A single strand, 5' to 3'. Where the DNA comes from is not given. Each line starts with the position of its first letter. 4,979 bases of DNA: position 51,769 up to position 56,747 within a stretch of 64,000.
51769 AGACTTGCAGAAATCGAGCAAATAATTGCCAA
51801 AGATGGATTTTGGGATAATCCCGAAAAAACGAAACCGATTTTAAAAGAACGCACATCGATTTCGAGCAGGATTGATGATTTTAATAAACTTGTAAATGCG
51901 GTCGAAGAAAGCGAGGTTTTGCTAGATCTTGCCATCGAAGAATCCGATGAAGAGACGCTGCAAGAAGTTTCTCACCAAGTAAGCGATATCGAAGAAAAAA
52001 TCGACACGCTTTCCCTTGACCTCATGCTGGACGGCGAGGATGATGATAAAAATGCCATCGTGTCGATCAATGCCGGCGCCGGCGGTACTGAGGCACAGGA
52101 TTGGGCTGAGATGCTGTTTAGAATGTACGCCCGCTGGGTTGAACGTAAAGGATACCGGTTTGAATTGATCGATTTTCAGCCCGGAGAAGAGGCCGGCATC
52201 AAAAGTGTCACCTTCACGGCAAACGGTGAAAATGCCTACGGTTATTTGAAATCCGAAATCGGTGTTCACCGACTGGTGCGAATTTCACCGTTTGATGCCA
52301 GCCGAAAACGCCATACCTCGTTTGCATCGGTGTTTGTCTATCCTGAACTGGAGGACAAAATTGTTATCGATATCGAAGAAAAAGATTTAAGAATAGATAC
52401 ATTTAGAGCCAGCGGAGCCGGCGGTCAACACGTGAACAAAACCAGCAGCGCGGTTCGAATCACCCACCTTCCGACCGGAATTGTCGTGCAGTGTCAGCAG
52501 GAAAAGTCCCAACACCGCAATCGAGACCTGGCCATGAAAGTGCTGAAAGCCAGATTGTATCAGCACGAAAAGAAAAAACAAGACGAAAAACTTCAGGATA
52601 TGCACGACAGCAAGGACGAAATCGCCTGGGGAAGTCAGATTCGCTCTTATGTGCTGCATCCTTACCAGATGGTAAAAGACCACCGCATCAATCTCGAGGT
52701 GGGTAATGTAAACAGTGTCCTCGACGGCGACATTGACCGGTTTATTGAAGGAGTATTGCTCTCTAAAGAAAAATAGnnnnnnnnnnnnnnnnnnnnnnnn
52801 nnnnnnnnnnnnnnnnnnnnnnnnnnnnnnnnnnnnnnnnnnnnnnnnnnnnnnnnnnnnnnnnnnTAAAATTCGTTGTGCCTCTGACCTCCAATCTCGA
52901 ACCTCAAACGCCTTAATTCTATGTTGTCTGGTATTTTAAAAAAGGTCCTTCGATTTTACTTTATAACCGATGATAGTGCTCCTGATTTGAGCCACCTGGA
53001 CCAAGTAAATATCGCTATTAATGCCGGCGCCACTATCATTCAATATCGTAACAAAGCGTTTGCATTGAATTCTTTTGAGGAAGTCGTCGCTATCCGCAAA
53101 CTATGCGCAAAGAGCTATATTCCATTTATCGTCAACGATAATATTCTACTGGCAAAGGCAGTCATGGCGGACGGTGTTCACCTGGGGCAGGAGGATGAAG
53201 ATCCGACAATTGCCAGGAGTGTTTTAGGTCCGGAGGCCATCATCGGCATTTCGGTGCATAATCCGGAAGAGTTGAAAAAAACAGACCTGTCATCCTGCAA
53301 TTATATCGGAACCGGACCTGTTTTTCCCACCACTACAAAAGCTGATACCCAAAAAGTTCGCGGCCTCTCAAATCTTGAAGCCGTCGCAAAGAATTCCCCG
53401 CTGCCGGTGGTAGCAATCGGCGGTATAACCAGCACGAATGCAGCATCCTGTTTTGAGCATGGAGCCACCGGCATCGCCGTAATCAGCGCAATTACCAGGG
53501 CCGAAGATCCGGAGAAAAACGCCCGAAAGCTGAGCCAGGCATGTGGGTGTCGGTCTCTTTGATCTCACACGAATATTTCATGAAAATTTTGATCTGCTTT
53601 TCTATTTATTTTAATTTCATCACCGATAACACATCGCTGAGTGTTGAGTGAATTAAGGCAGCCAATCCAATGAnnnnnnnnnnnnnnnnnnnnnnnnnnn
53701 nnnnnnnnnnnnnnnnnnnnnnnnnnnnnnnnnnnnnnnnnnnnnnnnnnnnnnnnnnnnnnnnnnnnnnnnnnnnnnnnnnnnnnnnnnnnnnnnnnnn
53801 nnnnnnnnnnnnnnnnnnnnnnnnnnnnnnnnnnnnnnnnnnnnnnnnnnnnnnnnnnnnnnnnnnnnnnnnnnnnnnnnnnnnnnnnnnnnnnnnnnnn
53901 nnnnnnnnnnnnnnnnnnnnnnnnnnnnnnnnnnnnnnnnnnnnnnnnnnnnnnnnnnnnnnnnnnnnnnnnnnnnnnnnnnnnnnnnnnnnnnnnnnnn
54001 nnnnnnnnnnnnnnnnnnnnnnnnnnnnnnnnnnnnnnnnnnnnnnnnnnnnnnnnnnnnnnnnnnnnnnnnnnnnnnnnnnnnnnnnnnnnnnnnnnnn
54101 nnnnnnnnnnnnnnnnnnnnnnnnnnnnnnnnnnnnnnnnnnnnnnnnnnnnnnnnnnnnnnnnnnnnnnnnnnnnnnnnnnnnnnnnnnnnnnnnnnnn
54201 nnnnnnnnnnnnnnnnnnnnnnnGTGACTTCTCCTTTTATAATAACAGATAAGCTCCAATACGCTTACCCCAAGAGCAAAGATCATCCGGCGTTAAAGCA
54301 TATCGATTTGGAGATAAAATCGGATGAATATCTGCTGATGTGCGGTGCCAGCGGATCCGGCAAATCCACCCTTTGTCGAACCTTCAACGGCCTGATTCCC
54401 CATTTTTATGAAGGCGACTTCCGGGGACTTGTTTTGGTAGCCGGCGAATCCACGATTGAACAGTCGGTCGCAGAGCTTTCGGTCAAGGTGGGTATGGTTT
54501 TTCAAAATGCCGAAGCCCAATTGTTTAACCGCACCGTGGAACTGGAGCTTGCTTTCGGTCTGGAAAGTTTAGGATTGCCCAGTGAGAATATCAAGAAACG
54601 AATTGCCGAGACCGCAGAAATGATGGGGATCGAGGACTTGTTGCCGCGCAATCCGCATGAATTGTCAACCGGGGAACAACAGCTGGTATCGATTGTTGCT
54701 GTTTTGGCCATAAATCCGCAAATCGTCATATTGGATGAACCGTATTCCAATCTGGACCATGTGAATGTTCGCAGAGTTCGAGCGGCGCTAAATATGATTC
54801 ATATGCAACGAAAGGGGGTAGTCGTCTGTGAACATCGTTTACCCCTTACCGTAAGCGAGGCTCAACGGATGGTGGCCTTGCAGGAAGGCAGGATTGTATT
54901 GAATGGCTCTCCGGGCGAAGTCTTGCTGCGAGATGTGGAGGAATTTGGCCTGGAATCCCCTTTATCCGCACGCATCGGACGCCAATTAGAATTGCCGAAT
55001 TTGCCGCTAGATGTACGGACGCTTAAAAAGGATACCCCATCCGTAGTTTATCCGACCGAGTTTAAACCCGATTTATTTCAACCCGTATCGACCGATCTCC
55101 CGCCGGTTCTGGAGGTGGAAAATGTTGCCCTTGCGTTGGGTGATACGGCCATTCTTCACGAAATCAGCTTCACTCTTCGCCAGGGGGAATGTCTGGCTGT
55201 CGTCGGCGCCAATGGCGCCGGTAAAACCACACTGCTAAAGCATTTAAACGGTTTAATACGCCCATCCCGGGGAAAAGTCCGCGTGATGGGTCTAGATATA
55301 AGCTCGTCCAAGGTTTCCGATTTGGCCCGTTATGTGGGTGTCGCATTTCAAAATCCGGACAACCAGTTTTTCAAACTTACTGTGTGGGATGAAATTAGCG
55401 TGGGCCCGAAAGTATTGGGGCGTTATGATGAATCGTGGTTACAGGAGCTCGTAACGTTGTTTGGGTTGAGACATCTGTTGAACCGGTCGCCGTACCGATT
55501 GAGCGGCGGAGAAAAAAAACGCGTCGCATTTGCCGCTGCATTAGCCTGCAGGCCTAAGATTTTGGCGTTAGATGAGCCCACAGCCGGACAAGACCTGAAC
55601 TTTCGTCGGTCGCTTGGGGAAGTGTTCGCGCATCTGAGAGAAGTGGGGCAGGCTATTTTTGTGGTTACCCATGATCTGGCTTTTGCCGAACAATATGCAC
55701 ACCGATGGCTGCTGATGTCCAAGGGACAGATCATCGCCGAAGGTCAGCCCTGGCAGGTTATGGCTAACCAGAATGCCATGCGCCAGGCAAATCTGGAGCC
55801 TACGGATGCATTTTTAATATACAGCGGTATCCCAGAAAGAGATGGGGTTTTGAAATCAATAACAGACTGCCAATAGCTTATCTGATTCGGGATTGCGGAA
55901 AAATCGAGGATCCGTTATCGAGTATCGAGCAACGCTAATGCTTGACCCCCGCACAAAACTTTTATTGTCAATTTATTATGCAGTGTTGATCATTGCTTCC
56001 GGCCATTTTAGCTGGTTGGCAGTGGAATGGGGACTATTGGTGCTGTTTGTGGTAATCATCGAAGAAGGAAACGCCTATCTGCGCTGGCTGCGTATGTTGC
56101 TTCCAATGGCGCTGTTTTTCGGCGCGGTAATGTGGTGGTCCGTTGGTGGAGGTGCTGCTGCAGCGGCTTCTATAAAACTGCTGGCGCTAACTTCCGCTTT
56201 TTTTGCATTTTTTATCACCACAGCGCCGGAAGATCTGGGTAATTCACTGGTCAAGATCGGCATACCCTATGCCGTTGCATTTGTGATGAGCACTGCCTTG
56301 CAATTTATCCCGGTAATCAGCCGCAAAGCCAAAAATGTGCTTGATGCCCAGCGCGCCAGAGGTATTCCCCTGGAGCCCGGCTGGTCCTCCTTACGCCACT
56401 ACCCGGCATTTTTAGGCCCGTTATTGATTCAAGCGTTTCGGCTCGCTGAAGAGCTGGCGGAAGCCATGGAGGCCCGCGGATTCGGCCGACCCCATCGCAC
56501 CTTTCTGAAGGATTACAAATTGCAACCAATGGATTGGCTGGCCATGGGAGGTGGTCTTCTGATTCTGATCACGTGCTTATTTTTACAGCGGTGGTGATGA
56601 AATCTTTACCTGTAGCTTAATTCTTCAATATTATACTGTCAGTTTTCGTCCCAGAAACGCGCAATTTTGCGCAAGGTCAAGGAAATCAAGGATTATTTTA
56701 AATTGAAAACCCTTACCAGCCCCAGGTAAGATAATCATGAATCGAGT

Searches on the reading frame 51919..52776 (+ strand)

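Call 13: search_protein_families(library=pfam, proteins=[window:51919-52776:+])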
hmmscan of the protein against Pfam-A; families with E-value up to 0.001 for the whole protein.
window:51919-52776:+ (285 aa): 2 families
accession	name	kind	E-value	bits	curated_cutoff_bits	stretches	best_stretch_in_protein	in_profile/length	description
PF03462.23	PCRF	-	6.6e-49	166.8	24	1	6-138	58-194/194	PCRF domain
PF00472.26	RF-1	-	3.3e-46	156.4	35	1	147-256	2-116/116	RF-1 domain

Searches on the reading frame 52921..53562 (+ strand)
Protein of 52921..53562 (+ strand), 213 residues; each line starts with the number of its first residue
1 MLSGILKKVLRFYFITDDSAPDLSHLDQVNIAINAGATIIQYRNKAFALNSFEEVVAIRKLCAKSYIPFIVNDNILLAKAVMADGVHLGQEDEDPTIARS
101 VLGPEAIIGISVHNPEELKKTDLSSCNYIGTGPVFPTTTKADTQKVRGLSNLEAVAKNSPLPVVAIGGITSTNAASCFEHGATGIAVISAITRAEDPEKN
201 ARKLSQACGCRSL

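Call 13: search_protein_families(library=pfam, proteins=[window:52921-53562:+])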
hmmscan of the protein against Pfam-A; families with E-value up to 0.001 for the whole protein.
window:52921-53562:+ (213 aa): 3 families
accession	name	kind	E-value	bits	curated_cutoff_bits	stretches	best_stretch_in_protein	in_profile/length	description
PF02581.23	TMP-TENI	-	8.9e-57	191.8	27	1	12-191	1-180/180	Thiamine monophosphate synthase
PF05690.20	ThiG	-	1.2e-05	25.3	23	1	145-207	160-223/247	Thiazole biosynthesis protein ThiG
PF04481.18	DUF561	-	5.8e-05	22.8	21.6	1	146-199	172-225/243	Protein of unknown function (DUF561)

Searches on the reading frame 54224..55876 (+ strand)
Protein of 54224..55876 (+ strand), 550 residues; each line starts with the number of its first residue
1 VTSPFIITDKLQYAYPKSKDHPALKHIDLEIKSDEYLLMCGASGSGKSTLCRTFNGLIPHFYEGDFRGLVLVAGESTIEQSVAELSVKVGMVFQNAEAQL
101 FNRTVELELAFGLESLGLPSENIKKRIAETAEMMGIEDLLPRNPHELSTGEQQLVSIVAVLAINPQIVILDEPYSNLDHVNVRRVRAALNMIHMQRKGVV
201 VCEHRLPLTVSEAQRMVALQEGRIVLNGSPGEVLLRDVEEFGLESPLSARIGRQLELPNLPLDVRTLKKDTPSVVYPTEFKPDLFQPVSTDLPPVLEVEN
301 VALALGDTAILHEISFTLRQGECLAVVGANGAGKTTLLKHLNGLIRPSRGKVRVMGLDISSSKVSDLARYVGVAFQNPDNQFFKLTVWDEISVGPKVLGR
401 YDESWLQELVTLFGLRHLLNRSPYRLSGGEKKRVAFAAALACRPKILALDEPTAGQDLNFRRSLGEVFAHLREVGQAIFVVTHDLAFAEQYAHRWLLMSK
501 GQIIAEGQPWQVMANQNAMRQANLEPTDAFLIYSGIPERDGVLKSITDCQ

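Call 13: search_protein_families(library=pfam, proteins=[window:54224-55876:+])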
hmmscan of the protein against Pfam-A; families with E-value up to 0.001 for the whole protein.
window:54224-55876:+ (550 aa): 20 families
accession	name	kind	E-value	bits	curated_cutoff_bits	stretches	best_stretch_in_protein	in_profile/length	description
PF00005.33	ABC_tran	-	5.1e-59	199.2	25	2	311-454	1-137/137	ABC transporter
PF13304.12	AAA_21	-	1.8e-19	71.3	27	2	404-486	220-301/304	AAA domain, putative AbiEii toxin, Type IV TA system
PF02463.25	SMC_N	-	3.7e-13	49.8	40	2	36-216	26-208/220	RecF/RecN/SMC N terminal domain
PF13401.12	AAA_22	-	1.4e-08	35.6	27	0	320-381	4-64/130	AAA domain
PF13555.12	AAA_29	-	8.2e-08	32.3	27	0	29-50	17-38/61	P-loop containing region of AAA domain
PF03193.22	RsgA_GTPase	-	1.1e-06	29.1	30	0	17-55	90-127/174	RsgA GTPase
PF13191.12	AAA_16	-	2e-06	28.8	32.6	0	320-348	23-51/167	AAA ATPase domain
PF13558.12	SbcC_Walker_B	-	4.4e-06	27.3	27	0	164-189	63-88/90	SbcC/RAD50-like, Walker B motif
PF20703.3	nSTAND1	-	9.7e-06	25.9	27.1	0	31-82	30-85/379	Novel STAND NTPase 1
PF13604.12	AAA_30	-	2.5e-05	24.5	27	0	322-374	19-69/191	AAA domain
PF01580.24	FtsK_SpoIIIE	-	2.9e-05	24.1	24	0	34-54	38-59/221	FtsK/SpoIIIE family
PF13238.12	AAA_18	-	3.5e-05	24.7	29.4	0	39-54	3-18/128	AAA domain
PF20720.3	nSTAND3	-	4.5e-05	23.6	27.2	0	309-341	5-37/155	Novel STAND NTPase 3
PF01078.27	Mg_chelatase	-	7e-05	22.7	20.3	0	35-63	23-51/207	Magnesium chelatase, subunit ChlI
PF13671.12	AAA_33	-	7.9e-05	23.4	27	0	37-53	2-18/143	AAA domain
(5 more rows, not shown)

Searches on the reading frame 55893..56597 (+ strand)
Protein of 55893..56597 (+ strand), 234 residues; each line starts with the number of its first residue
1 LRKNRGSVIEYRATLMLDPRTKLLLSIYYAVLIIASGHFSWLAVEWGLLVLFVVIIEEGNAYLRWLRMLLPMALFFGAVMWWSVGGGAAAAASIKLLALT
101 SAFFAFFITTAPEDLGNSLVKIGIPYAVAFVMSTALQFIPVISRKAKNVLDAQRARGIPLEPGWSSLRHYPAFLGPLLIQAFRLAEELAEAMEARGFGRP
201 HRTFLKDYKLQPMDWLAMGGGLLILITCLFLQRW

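Call 13: search_protein_families(library=pfam, proteins=[window:55893-56597:+])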
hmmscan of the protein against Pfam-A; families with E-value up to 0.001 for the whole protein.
window:55893-56597:+ (234 aa): 1 family
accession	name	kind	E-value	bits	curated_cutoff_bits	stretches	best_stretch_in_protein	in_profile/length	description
PF02361.21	CbiQ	-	2.9e-21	76.5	25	1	18-199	9-210/216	Cobalt transport protein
